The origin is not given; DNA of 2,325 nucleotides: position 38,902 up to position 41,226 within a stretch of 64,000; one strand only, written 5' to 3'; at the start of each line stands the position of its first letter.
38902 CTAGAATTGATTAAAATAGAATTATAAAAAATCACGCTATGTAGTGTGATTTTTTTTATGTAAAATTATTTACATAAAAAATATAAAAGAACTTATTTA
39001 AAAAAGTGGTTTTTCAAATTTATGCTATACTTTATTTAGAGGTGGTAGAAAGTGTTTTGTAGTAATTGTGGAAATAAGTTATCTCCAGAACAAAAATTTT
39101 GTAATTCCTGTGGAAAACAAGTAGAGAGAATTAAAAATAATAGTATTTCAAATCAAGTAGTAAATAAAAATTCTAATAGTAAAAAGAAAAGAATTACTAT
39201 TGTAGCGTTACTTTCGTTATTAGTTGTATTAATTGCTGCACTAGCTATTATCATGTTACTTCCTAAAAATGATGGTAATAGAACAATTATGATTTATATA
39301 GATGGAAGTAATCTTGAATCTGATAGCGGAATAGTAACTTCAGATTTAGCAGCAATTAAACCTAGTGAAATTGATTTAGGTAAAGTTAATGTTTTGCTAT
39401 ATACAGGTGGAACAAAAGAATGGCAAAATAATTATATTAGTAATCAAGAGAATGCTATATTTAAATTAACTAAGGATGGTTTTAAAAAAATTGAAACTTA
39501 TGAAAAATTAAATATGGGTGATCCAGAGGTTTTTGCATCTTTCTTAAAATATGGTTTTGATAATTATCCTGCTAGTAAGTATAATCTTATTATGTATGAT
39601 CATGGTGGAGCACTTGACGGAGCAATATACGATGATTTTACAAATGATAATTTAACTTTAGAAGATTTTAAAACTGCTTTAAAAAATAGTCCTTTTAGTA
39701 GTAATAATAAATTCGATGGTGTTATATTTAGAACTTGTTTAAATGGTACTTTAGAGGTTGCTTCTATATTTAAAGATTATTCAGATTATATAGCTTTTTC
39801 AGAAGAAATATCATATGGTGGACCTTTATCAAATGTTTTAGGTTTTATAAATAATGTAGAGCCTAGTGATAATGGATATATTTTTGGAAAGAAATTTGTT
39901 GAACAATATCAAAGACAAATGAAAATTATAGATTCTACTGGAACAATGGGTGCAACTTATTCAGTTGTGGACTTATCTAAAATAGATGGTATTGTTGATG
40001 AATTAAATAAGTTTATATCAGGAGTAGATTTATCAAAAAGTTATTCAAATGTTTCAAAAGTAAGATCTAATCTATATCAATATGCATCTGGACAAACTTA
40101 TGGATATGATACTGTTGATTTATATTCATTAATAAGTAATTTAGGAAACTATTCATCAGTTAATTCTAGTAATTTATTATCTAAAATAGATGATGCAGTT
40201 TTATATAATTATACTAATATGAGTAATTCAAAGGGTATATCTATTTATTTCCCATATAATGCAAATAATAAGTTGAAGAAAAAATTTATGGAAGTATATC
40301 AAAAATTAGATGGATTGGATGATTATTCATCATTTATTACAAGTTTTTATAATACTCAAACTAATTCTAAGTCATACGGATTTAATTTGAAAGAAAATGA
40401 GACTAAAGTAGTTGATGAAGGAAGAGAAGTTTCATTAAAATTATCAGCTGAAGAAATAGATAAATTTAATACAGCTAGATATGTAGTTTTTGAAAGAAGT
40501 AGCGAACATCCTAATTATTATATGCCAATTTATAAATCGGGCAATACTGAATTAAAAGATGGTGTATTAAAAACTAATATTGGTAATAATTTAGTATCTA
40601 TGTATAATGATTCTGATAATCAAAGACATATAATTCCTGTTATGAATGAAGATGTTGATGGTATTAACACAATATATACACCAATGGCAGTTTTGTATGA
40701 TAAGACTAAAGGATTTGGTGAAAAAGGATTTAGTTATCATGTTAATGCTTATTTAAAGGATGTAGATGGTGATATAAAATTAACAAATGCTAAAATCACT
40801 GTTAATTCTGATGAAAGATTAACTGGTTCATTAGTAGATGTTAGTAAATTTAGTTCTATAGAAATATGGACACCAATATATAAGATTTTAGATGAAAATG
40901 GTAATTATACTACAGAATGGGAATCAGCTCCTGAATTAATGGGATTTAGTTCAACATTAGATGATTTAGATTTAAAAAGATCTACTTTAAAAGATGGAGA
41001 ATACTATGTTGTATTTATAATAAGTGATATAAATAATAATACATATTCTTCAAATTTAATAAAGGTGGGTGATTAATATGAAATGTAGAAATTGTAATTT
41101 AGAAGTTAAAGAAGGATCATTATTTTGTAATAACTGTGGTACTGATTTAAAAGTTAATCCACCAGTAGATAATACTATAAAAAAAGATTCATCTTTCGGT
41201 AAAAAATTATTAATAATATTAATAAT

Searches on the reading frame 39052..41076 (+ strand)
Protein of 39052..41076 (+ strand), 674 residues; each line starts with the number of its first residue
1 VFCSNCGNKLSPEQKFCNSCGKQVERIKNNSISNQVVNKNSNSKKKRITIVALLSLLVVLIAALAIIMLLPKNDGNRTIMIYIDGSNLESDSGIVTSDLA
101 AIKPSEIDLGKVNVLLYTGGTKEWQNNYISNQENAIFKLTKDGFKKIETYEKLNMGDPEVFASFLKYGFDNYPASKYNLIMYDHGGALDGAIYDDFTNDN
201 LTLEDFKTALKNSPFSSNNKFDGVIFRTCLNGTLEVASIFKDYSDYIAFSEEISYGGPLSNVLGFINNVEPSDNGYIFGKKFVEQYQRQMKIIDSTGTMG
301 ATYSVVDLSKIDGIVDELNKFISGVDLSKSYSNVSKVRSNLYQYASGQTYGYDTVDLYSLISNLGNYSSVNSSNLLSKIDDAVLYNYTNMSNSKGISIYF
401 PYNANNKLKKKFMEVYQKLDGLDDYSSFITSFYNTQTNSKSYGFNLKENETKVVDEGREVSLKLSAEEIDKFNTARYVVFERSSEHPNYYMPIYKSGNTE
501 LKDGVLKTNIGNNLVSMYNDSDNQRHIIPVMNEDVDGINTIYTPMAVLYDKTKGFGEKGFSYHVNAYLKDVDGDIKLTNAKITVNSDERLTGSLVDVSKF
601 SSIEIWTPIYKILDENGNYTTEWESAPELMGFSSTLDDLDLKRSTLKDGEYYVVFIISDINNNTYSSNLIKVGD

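Call 3: search_protein_families(library=pfam, proteins=[window:39052-41076:+], max_evalue=0.01)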
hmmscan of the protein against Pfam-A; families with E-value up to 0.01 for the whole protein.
window:39052-41076:+ (674 aa): 4 families
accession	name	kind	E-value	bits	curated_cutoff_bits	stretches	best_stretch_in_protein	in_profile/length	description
PF03415.19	Peptidase_C11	-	4.9e-33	115.6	25.8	1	82-420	2-344/359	Clostripain family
PF13240.11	Zn_Ribbon_1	-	1.2e-06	28.5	25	1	2-23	1-22/23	zinc-ribbon domain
PF13248.11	Zn_ribbon_3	-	6.1e-05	22.8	27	1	3-22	5-24/26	zinc-ribbon domain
PF12773.13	DZR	-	0.00055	20.5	27.3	1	3-25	1-23/45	Double zinc ribbon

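Call 4: search_protein_families(library=ncbifam, proteins=[window:39052-41076:+], max_evalue=0.01)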
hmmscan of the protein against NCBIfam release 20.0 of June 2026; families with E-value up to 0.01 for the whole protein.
window:39052-41076:+ (674 aa): 2 families
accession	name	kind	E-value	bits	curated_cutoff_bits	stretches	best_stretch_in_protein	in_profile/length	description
TIGR02806.2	clostrip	equivalog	7.2e-08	31.7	550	1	141-241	77-189/472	clostripain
NF053815.1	teico_TcaA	equivalog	2.4e-05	23.4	550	1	3-73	4-74/463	membrane-associated protein TcaA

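Call 12: search_protein_families(library=padloc, proteins=[window:39052-41076:+], max_evalue=0.01)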
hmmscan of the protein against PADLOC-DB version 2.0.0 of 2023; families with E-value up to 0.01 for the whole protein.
window:39052-41076:+ (674 aa): 1 family
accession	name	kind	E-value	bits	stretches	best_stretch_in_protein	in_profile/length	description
PDLC04943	PDC-S17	-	0.0077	13.7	0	354-394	147-185/199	-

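Call 41: search_solved_structures(query=window:39052-41076:+, max_evalue=0.01, show_alignments=2)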
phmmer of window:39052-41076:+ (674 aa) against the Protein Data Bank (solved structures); distinct sequences matched with E-value up to 0.01: 6.
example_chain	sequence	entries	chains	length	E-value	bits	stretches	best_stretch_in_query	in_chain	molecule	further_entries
6mzo_A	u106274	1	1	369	4.5e-09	38.8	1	75-290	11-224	Inactive Zymogen C11 Protease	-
9cip_A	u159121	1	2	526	3.9e-07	32.4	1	141-240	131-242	Clostripain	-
4yec_A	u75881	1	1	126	0.00016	23.7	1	74-188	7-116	Clostripain family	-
3uws_A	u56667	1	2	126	0.0002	23.4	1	76-188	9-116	hypothetical protein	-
6n9j_A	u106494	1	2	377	0.00041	22.4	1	73-320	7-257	Clostripain-related protein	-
5dyn_A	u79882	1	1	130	0.0059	18.5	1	74-186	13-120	Putative peptidase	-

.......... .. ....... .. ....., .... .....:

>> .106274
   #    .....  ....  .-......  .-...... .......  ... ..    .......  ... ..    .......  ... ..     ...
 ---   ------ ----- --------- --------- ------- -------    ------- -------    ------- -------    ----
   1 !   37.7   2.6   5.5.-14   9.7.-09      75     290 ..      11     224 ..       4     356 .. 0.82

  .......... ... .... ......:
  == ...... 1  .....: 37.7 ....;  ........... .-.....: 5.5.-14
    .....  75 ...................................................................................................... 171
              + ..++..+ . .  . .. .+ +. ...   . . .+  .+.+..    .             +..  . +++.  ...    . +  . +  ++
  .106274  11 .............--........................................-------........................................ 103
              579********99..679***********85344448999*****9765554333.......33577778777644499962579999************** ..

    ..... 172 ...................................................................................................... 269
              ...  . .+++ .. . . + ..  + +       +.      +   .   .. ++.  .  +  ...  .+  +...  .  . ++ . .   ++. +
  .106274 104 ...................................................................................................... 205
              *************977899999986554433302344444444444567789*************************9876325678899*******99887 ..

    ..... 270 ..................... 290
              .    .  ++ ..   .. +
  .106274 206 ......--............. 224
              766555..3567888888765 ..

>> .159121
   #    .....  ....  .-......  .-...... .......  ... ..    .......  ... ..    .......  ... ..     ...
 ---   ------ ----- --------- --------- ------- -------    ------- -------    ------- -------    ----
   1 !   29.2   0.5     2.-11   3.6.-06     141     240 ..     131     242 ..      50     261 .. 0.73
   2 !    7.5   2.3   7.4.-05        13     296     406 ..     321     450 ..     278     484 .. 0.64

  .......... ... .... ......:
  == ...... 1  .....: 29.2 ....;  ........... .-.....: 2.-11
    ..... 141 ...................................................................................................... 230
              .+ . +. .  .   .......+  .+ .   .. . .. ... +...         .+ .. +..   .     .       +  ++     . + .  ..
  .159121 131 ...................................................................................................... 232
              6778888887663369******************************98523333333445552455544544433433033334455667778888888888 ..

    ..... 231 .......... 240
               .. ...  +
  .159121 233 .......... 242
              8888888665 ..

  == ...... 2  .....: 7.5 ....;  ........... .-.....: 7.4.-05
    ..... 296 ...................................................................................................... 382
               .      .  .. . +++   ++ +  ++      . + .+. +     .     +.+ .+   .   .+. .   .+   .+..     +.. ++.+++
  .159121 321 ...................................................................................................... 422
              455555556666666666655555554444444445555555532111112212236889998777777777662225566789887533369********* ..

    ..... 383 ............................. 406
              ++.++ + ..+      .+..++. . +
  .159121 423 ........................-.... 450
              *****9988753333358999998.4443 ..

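Call 61: find_homologous_proteins(query=window:39052-41076:+, max_evalue=0.00001)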
Query window:39052-41076:+ (674 aa): 412 proteins with E <= 0.00001 among 8000 candidates; the best 120 are listed.
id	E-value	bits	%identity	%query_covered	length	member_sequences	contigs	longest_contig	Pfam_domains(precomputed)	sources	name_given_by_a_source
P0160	0.0e+0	1486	100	100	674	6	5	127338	PF13240.12,PF03415.20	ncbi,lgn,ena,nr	ncbi:MAG: zinc-ribbon domain-containing protein [Bacilli bacterium]|nr:zinc-ribbon domain-containing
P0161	0.0e+0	1236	93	88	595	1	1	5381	PF03415.20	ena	-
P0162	0.0e+0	1160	77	100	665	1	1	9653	PF13240.12,PF03415.20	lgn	-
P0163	1.9e-272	924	61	100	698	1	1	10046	PF13240.12,PF03415.20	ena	-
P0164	1.2e-263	895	62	100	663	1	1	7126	PF13240.12,PF03415.20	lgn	-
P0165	6.3e-257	873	57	100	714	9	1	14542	PF13240.12,PF03415.20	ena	-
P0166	4.2e-254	863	59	100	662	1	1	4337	PF13240.12,PF03415.20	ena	-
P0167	1.2e-253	862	58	100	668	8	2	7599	PF13240.12,PF03415.20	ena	-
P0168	1.3e-252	858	59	100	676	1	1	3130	PF03415.20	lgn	-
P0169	4.7e-252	856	58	100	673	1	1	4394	PF03415.20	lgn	-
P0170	4.0e-251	853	59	100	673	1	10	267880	PF13240.12,PF03415.20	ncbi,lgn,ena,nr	ncbi:MAG: hypothetical protein J6O56_02860 [Bacilli bacterium]|nr:hypothetical protein [Bacilli bact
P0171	2.5e-243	828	57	100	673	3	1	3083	PF03415.20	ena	-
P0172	4.9e-212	724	50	100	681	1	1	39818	PF13240.12,PF03415.20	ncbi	-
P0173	5.0e-208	711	49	100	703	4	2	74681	PF13240.12,PF03415.20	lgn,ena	-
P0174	4.3e-206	705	55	89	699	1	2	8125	PF03415.20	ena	-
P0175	3.0e-204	698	33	4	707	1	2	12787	PF13240.12,PF03415.20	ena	-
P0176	1.0e-202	693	49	100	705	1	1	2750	PF13240.12,PF03415.20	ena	-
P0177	3.2e-195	669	47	100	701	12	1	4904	PF13240.12,PF03415.20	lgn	-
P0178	3.6e-193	662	48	100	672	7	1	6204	PF13240.12,PF03415.20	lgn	-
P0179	3.8e-193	662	48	100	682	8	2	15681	PF13240.12,PF03415.20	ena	-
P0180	1.3e-192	660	48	100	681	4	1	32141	PF13240.12,PF03415.20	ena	-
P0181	3.6e-191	655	53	89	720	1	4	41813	PF13240.12,PF03415.20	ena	-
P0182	3.0e-190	652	47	100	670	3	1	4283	PF03415.20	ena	-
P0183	6.0e-190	651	46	100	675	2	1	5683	PF13240.12,PF03415.20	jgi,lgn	-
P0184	2.4e-189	649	48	100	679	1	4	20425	PF13240.12,PF03415.20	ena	-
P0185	2.5e-189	649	46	100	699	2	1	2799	PF03415.20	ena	-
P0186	3.1e-183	629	44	100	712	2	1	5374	PF13240.12,PF03415.20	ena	-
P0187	6.5e-182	625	43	100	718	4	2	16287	PF13240.12,PF03415.20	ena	-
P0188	4.6e-181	622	46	100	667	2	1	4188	PF03415.20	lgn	-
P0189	5.7e-181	622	46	100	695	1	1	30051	PF13240.12,PF03415.20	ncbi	-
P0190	1.8e-179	617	45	100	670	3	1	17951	PF03415.20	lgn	-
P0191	5.5e-178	612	45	100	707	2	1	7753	PF13240.12,PF03415.20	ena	-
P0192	1.0e-177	611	44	100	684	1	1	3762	PF13240.12,PF03415.20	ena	-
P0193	7.9e-177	608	44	100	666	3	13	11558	PF13240.12,PF03415.20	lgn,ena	-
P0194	8.2e-177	608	45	100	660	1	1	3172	PF03415.20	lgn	-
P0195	2.3e-175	603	45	100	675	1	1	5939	PF13240.12,PF03415.20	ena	-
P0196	4.9e-175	602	43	100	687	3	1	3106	PF13240.12,PF03415.20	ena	-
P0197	6.5e-175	602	46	100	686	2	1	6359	PF13240.12,PF03415.20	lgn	-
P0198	9.9e-174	598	44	100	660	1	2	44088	PF03415.20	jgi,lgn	-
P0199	1.5e-173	597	45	100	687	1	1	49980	PF13240.12,PF03415.20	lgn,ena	-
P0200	1.7e-173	597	47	91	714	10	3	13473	PF13240.12,PF03415.20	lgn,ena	-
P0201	1.3e-172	594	47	91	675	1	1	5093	PF03415.20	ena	-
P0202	5.1e-172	592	45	100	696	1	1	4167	PF13240.12,PF03415.20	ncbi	-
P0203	6.0e-172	592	44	100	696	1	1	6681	PF13240.12,PF03415.20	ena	-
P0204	6.1e-172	592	45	100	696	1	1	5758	PF13240.12,PF03415.20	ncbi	-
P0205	6.9e-172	592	44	100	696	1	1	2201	PF13240.12,PF03415.20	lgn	-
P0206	8.2e-172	591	44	100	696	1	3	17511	PF13240.12,PF03415.20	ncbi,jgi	jgi:hypothetical protein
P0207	1.1e-171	591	44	100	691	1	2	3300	PF13240.12,PF03415.20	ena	-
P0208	1.2e-171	591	42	100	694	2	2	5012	PF13240.12,PF03415.20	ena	-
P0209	2.3e-171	590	46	91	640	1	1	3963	PF03415.20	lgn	-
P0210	2.4e-171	590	44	100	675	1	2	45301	PF03415.20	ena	-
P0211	2.0e-170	587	47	89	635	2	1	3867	PF03415.20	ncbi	-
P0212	9.6e-169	581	43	100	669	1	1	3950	PF03415.20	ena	-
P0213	7.1e-168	578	44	100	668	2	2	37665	PF13240.12,PF03415.20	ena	-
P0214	8.2e-168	578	45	100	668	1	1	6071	PF13240.12,PF03415.20,PF13248.12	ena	-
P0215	2.4e-167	577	44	100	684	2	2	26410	PF13240.12,PF03415.20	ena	-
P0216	7.6e-166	572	43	100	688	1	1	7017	PF13240.12,PF03415.20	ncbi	-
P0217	5.2e-165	569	44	100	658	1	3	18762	PF03415.20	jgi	-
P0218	5.5e-165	569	43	100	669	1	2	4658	PF13240.12,PF03415.20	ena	-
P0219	1.9e-164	567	44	89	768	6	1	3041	PF13240.12,PF03415.20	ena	-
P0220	5.9e-164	565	44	89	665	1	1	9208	PF03415.20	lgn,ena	-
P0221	6.2e-164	565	46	90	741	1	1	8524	PF13240.12,PF03415.20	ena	-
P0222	7.3e-164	565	43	100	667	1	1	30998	PF13240.12,PF03415.20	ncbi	-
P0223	1.3e-163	564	49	88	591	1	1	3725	PF03415.20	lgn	-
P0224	1.9e-163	564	46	89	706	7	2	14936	PF13240.12,PF03415.20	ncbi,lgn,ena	-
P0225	5.7e-163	562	46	90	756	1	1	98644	PF13240.12,PF03415.20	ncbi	-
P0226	9.2e-163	561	44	100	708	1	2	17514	PF13240.12,PF03415.20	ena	-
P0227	9.7e-163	561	45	89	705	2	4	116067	PF13240.12,PF03415.20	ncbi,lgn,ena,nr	ncbi:MAG: zinc-ribbon domain-containing protein [Bacilli bacterium]|nr:zinc-ribbon domain-containing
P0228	2.4e-162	560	44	100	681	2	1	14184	PF03415.20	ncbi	-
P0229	4.0e-162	559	43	100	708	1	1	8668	PF13240.12,PF03415.20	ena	-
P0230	1.2e-160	555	44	100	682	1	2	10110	PF13240.12,PF03415.20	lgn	-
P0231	1.4e-160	554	43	100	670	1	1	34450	PF13240.12,PF03415.20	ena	-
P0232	2.7e-160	553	44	95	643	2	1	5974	PF03415.20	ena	-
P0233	3.0e-160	553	42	100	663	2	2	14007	PF03415.20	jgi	-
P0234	4.7e-159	549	44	94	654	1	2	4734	PF03415.20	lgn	-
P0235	8.8e-159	548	41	100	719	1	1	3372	PF03415.20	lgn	-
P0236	2.1e-158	547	43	100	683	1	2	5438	PF03415.20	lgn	-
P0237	2.8e-158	547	40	100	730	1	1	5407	PF03415.20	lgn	-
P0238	3.3e-158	546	42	100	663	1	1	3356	PF13240.12,PF03415.20,PF13248.12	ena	-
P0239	8.9e-158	545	43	100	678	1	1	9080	PF03415.20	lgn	-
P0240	2.2e-157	544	42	100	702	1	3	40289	PF13240.12,PF03415.20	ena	-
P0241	3.6e-157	543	44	89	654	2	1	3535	PF03415.20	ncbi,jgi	jgi:hypothetical protein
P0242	4.7e-157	543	41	100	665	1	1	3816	PF03415.20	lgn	-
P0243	1.0e-156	542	41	100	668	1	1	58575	PF13240.12,PF03415.20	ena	-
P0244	1.3e-156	541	43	100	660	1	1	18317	PF03415.20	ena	-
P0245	1.3e-156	541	45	90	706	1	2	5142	PF13240.12,PF03415.20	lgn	-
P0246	1.7e-156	541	42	100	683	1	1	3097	PF03415.20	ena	-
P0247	5.9e-156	539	44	100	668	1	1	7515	PF03415.20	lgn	-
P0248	1.2e-155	538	45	89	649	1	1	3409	PF03415.20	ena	-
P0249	1.4e-155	538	44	89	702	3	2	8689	PF13240.12,PF03415.20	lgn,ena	-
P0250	2.4e-155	537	42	100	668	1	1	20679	PF24460.2,PF03415.20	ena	-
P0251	2.5e-155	537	41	100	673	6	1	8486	PF03415.20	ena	-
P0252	3.1e-155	537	41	100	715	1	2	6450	PF03415.20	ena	-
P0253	3.2e-155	537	40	100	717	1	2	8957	PF13240.12,PF03415.20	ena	-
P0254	5.2e-155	536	41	100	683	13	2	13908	PF13240.12,PF03415.20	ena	-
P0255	7.5e-155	535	43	100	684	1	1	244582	PF03415.20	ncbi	-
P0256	1.8e-154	534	42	99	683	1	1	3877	PF13240.12,PF03415.20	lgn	-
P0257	3.3e-154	533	45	90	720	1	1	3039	PF13240.12,PF03415.20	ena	-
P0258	4.8e-154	533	41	100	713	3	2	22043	PF03415.20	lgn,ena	-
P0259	1.0e-153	532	45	89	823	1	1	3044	PF03415.20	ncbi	-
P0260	1.3e-153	531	41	99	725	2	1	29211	PF03415.20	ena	-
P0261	6.3e-153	529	42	100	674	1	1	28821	PF03415.20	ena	-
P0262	7.2e-153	529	42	100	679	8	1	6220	PF13240.12,PF03415.20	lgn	-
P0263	1.4e-152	528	41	100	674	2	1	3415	PF03415.20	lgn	-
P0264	1.7e-152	528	45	89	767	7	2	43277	PF13240.12,PF03415.20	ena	-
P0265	3.2e-152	527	42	91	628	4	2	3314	PF03415.20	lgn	-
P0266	3.2e-152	527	41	100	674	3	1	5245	PF03415.20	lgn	-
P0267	2.0e-151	524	41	100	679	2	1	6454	PF03415.20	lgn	-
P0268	1.8e-150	521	44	89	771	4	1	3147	PF13240.12,PF03415.20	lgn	-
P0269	9.6e-150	518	44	93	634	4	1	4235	PF03415.20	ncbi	-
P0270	1.1e-149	518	41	100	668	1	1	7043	PF13240.12,PF03415.20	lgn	-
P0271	2.1e-149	517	40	100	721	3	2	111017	PF03415.20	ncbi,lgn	-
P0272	3.7e-149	516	41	100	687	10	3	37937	PF13240.12,PF03415.20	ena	-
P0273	3.5e-148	513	43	90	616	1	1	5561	PF13240.12,PF03415.20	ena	-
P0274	5.0e-148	513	42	100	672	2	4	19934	PF13240.12,PF03415.20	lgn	-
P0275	6.1e-148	512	41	100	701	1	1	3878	PF13240.12,PF03415.20,PF13248.12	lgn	-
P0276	1.3e-147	511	44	89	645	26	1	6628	PF03415.20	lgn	-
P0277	1.4e-147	511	41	99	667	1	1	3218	PF13240.12,PF03415.20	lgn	-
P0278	1.6e-147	511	40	100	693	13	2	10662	PF13240.12,PF03415.20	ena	-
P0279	3.0e-147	510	40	100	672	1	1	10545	PF13240.12,PF03415.20,PF13248.12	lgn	-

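Call 62: find_encoding_contigs(protein=P0170, flank=7000, max_places=1)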
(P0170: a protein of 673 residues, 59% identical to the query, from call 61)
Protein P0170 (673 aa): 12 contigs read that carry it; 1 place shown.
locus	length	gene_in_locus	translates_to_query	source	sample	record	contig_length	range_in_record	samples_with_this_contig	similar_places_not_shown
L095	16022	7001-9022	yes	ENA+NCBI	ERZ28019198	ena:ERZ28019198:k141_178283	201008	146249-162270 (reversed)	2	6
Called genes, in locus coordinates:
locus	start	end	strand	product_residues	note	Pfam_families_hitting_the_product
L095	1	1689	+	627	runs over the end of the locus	PF00773:RNB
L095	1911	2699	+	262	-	PF01145:Band_7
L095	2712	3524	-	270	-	-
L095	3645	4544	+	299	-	-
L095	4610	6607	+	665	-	PF03412:Peptidase_C39, PF00664:ABC_membrane, PF00005:ABC_tran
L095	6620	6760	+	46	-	-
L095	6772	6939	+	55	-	-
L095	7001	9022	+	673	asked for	PF13240:Zn_Ribbon_1 (faint), PF03415:Peptidase_C11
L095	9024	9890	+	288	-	PF13240:Zn_Ribbon_1 (weak)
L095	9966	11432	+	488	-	-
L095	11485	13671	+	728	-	PF23139:OB_YrrC, PF14490:HHH_RecD2, PF13086:AAA_11 (faint), PF13245:AAA_19, PF13604:AAA_30, PF01443:Viral_helicase1 (faint), PF18335:SH3_13, PF13538:UvrD_C_2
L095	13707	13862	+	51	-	-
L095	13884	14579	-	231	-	PF04542:Sigma70_r2, PF04545:Sigma70_r4, PF01381:HTH_3 (weak)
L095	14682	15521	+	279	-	PF13367:PrsW-protease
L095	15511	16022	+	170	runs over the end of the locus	PF09419:PGP_phosphatase (weak), PF00702:Hydrolase (weak), PF13242:Hydrolase_like (weak)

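Call 63: find_encoding_contigs(protein=P0227, flank=7000, max_places=1)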
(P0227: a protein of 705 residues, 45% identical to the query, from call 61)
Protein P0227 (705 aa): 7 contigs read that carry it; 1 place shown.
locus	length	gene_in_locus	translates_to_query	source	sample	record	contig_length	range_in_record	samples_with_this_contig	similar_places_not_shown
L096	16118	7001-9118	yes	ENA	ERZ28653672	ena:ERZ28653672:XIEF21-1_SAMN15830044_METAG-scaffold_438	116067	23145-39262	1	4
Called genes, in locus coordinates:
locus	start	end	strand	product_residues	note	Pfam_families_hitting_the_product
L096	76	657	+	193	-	-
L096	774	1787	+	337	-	-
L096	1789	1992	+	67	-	-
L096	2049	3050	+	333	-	PF01757:Acyl_transf_3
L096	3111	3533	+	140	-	-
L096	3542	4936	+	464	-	PF16403:Bact_surface_Ig-like, PF01522:Polysacc_deac_1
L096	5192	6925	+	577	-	PF00664:ABC_membrane, PF09818:ABC_ATPase (faint), PF00005:ABC_tran, PF02463:SMC_N (weak)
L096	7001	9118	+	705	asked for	PF13240:Zn_Ribbon_1 (weak), PF03415:Peptidase_C11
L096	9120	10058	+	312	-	PF13240:Zn_Ribbon_1 (weak)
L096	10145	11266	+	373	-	-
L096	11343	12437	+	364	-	-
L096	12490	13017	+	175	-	-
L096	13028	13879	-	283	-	-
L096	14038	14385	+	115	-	-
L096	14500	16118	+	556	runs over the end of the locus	PF03485:Arg_tRNA_synt_N, PF00750:tRNA-synt_1d, PF05746:DALR_1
